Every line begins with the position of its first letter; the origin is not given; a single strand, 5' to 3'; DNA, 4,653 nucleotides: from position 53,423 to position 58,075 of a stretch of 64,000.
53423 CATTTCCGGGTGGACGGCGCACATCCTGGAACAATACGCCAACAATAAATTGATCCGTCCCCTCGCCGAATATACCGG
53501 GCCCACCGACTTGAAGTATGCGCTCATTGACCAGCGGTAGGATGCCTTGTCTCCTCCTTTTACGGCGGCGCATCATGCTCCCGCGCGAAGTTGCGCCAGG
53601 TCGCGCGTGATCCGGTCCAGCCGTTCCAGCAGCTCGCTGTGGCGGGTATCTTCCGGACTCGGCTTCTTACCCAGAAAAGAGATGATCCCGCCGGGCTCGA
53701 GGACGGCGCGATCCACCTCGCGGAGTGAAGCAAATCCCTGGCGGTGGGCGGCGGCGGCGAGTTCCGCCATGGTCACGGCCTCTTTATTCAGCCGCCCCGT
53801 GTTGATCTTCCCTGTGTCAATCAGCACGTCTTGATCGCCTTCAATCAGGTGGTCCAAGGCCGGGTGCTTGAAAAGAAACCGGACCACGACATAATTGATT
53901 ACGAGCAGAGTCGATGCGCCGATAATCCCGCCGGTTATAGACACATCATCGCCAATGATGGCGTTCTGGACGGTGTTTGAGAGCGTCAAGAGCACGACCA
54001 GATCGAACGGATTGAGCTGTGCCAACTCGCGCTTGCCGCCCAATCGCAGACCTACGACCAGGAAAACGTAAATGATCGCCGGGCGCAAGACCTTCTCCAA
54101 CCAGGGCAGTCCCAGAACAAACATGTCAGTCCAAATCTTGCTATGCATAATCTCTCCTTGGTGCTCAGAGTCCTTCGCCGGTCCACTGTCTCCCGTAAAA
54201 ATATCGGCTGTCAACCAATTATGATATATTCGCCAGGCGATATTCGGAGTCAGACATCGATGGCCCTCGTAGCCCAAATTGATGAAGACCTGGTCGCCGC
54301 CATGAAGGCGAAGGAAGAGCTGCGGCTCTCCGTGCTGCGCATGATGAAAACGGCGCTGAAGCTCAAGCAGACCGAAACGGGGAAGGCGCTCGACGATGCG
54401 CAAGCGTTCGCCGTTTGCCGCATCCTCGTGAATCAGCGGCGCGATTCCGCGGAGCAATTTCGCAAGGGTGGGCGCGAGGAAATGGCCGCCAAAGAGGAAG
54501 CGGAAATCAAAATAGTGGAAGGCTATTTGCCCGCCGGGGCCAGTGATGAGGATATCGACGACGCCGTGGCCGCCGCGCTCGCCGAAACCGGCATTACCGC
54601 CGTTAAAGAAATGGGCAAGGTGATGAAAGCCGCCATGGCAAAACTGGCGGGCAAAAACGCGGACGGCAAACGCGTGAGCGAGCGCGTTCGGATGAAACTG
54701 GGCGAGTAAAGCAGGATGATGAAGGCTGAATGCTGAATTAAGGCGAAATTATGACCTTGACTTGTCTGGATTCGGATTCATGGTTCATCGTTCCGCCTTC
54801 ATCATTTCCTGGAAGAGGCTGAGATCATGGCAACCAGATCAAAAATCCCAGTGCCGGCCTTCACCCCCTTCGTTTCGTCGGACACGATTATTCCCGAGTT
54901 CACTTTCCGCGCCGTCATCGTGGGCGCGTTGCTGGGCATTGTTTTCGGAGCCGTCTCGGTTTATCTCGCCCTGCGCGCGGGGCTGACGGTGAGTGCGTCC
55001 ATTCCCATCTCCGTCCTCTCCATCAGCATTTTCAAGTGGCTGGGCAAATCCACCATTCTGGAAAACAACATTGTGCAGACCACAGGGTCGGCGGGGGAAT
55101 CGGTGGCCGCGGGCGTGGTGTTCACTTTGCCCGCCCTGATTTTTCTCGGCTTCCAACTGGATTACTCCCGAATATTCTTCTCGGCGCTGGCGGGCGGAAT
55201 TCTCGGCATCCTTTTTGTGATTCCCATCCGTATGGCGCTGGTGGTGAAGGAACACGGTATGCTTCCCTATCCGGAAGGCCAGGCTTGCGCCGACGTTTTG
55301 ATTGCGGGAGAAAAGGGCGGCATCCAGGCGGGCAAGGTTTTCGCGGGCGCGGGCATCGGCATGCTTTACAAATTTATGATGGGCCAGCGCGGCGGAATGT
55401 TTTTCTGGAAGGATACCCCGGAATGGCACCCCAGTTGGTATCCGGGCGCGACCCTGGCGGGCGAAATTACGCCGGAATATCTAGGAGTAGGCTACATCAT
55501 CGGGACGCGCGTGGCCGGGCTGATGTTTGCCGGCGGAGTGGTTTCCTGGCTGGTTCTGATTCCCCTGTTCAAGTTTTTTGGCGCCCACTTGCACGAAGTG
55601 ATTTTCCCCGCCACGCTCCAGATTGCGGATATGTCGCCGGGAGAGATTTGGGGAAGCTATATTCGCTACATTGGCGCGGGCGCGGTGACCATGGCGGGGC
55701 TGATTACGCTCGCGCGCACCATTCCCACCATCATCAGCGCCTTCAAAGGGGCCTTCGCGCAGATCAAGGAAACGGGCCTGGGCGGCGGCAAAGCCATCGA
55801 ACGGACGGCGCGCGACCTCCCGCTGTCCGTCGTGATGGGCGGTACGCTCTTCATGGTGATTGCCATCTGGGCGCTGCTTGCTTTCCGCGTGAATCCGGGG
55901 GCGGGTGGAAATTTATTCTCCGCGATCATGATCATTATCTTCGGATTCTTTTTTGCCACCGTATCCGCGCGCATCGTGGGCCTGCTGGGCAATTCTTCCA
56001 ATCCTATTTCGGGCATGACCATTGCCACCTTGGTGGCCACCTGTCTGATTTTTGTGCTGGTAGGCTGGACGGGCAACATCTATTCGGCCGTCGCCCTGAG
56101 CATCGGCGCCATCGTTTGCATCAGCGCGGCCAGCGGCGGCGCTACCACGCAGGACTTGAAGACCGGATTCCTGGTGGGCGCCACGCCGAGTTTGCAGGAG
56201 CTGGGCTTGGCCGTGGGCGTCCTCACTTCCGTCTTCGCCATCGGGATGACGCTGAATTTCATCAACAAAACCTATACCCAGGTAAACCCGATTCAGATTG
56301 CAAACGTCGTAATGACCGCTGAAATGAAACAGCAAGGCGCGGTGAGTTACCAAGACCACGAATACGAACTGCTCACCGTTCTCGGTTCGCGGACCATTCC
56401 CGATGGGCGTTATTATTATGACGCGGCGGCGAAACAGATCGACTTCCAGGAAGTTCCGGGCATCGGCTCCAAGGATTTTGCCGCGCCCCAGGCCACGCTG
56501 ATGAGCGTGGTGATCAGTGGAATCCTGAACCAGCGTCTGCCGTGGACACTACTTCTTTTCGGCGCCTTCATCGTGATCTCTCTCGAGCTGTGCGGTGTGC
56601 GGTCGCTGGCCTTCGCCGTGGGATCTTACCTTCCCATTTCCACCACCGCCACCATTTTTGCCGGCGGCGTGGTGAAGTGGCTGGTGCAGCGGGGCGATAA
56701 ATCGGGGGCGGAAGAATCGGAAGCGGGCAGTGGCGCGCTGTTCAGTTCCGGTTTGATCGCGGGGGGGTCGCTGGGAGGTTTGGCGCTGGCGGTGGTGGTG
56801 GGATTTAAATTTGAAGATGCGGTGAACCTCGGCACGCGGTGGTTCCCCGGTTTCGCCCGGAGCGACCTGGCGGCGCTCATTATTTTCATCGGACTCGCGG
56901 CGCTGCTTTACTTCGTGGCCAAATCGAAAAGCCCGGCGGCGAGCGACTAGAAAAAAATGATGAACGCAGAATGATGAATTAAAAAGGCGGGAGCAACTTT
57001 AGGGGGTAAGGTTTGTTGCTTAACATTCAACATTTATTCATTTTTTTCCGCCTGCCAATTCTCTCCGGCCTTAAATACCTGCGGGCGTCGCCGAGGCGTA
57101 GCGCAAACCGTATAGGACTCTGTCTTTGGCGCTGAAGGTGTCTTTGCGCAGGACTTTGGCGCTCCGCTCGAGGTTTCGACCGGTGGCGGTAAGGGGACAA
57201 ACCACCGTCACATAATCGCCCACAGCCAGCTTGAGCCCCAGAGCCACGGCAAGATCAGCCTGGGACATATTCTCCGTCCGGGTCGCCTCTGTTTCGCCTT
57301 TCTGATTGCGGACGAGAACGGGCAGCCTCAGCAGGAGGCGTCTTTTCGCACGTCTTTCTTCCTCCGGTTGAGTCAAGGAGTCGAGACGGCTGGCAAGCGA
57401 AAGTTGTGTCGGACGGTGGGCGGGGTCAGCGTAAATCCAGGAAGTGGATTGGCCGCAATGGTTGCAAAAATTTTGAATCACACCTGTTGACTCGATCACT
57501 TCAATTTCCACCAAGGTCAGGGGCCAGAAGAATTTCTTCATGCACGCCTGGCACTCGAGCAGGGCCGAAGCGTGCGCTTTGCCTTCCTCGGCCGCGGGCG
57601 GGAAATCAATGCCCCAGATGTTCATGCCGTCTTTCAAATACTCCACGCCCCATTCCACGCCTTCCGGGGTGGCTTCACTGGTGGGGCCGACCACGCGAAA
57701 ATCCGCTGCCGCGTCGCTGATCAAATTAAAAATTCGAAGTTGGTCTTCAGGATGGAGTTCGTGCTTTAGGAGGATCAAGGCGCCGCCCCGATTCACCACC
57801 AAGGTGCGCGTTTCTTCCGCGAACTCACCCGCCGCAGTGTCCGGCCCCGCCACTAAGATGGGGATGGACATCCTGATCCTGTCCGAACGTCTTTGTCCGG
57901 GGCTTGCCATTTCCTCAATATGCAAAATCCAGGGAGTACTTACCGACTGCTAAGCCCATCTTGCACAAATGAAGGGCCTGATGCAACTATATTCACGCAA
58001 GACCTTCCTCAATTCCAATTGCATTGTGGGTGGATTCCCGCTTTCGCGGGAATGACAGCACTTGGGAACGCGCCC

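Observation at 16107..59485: A small shared vocabulary of intergenic words recurs at distant loci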

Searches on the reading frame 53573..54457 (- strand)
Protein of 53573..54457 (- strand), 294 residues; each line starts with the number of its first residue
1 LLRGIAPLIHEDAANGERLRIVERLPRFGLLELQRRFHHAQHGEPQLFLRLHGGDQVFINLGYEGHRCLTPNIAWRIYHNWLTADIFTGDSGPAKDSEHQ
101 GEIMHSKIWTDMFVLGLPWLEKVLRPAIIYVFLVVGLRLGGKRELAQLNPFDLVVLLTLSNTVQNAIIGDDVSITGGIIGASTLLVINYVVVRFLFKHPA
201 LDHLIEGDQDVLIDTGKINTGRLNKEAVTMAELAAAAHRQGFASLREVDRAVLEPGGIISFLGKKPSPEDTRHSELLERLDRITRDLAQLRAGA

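Call 26: search_protein_families(library=pfam, proteins=[window:53573-54457:-])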
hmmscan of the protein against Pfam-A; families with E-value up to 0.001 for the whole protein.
window:53573-54457:- (294 aa): 2 families
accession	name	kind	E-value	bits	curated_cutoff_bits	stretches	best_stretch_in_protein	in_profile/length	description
PF04239.17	DUF421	-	6.4e-12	45.5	23.6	1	200-266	5-71/129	YetF C-terminal domain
PF20730.2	YetF_N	-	0.00011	22.4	26.5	1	131-181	13-63/76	YetF N-terminal transmembrane domain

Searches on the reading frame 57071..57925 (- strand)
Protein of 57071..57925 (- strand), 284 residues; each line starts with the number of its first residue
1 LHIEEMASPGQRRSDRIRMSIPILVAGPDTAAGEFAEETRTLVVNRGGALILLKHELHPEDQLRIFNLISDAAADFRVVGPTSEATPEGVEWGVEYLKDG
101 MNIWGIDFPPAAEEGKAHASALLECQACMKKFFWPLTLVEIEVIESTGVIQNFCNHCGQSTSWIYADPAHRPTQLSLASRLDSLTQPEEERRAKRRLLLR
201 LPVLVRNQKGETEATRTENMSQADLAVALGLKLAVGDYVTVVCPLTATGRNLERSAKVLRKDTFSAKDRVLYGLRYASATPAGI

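Call 26: search_protein_families(library=pfam, proteins=[window:57071-57925:-])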
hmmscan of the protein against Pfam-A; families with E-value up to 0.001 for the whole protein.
window:57071-57925:- (284 aa): 1 family
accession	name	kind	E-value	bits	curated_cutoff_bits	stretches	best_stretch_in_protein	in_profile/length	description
PF07238.19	PilZ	-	8.5e-10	39.3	22.5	1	190-278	1-87/102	PilZ domain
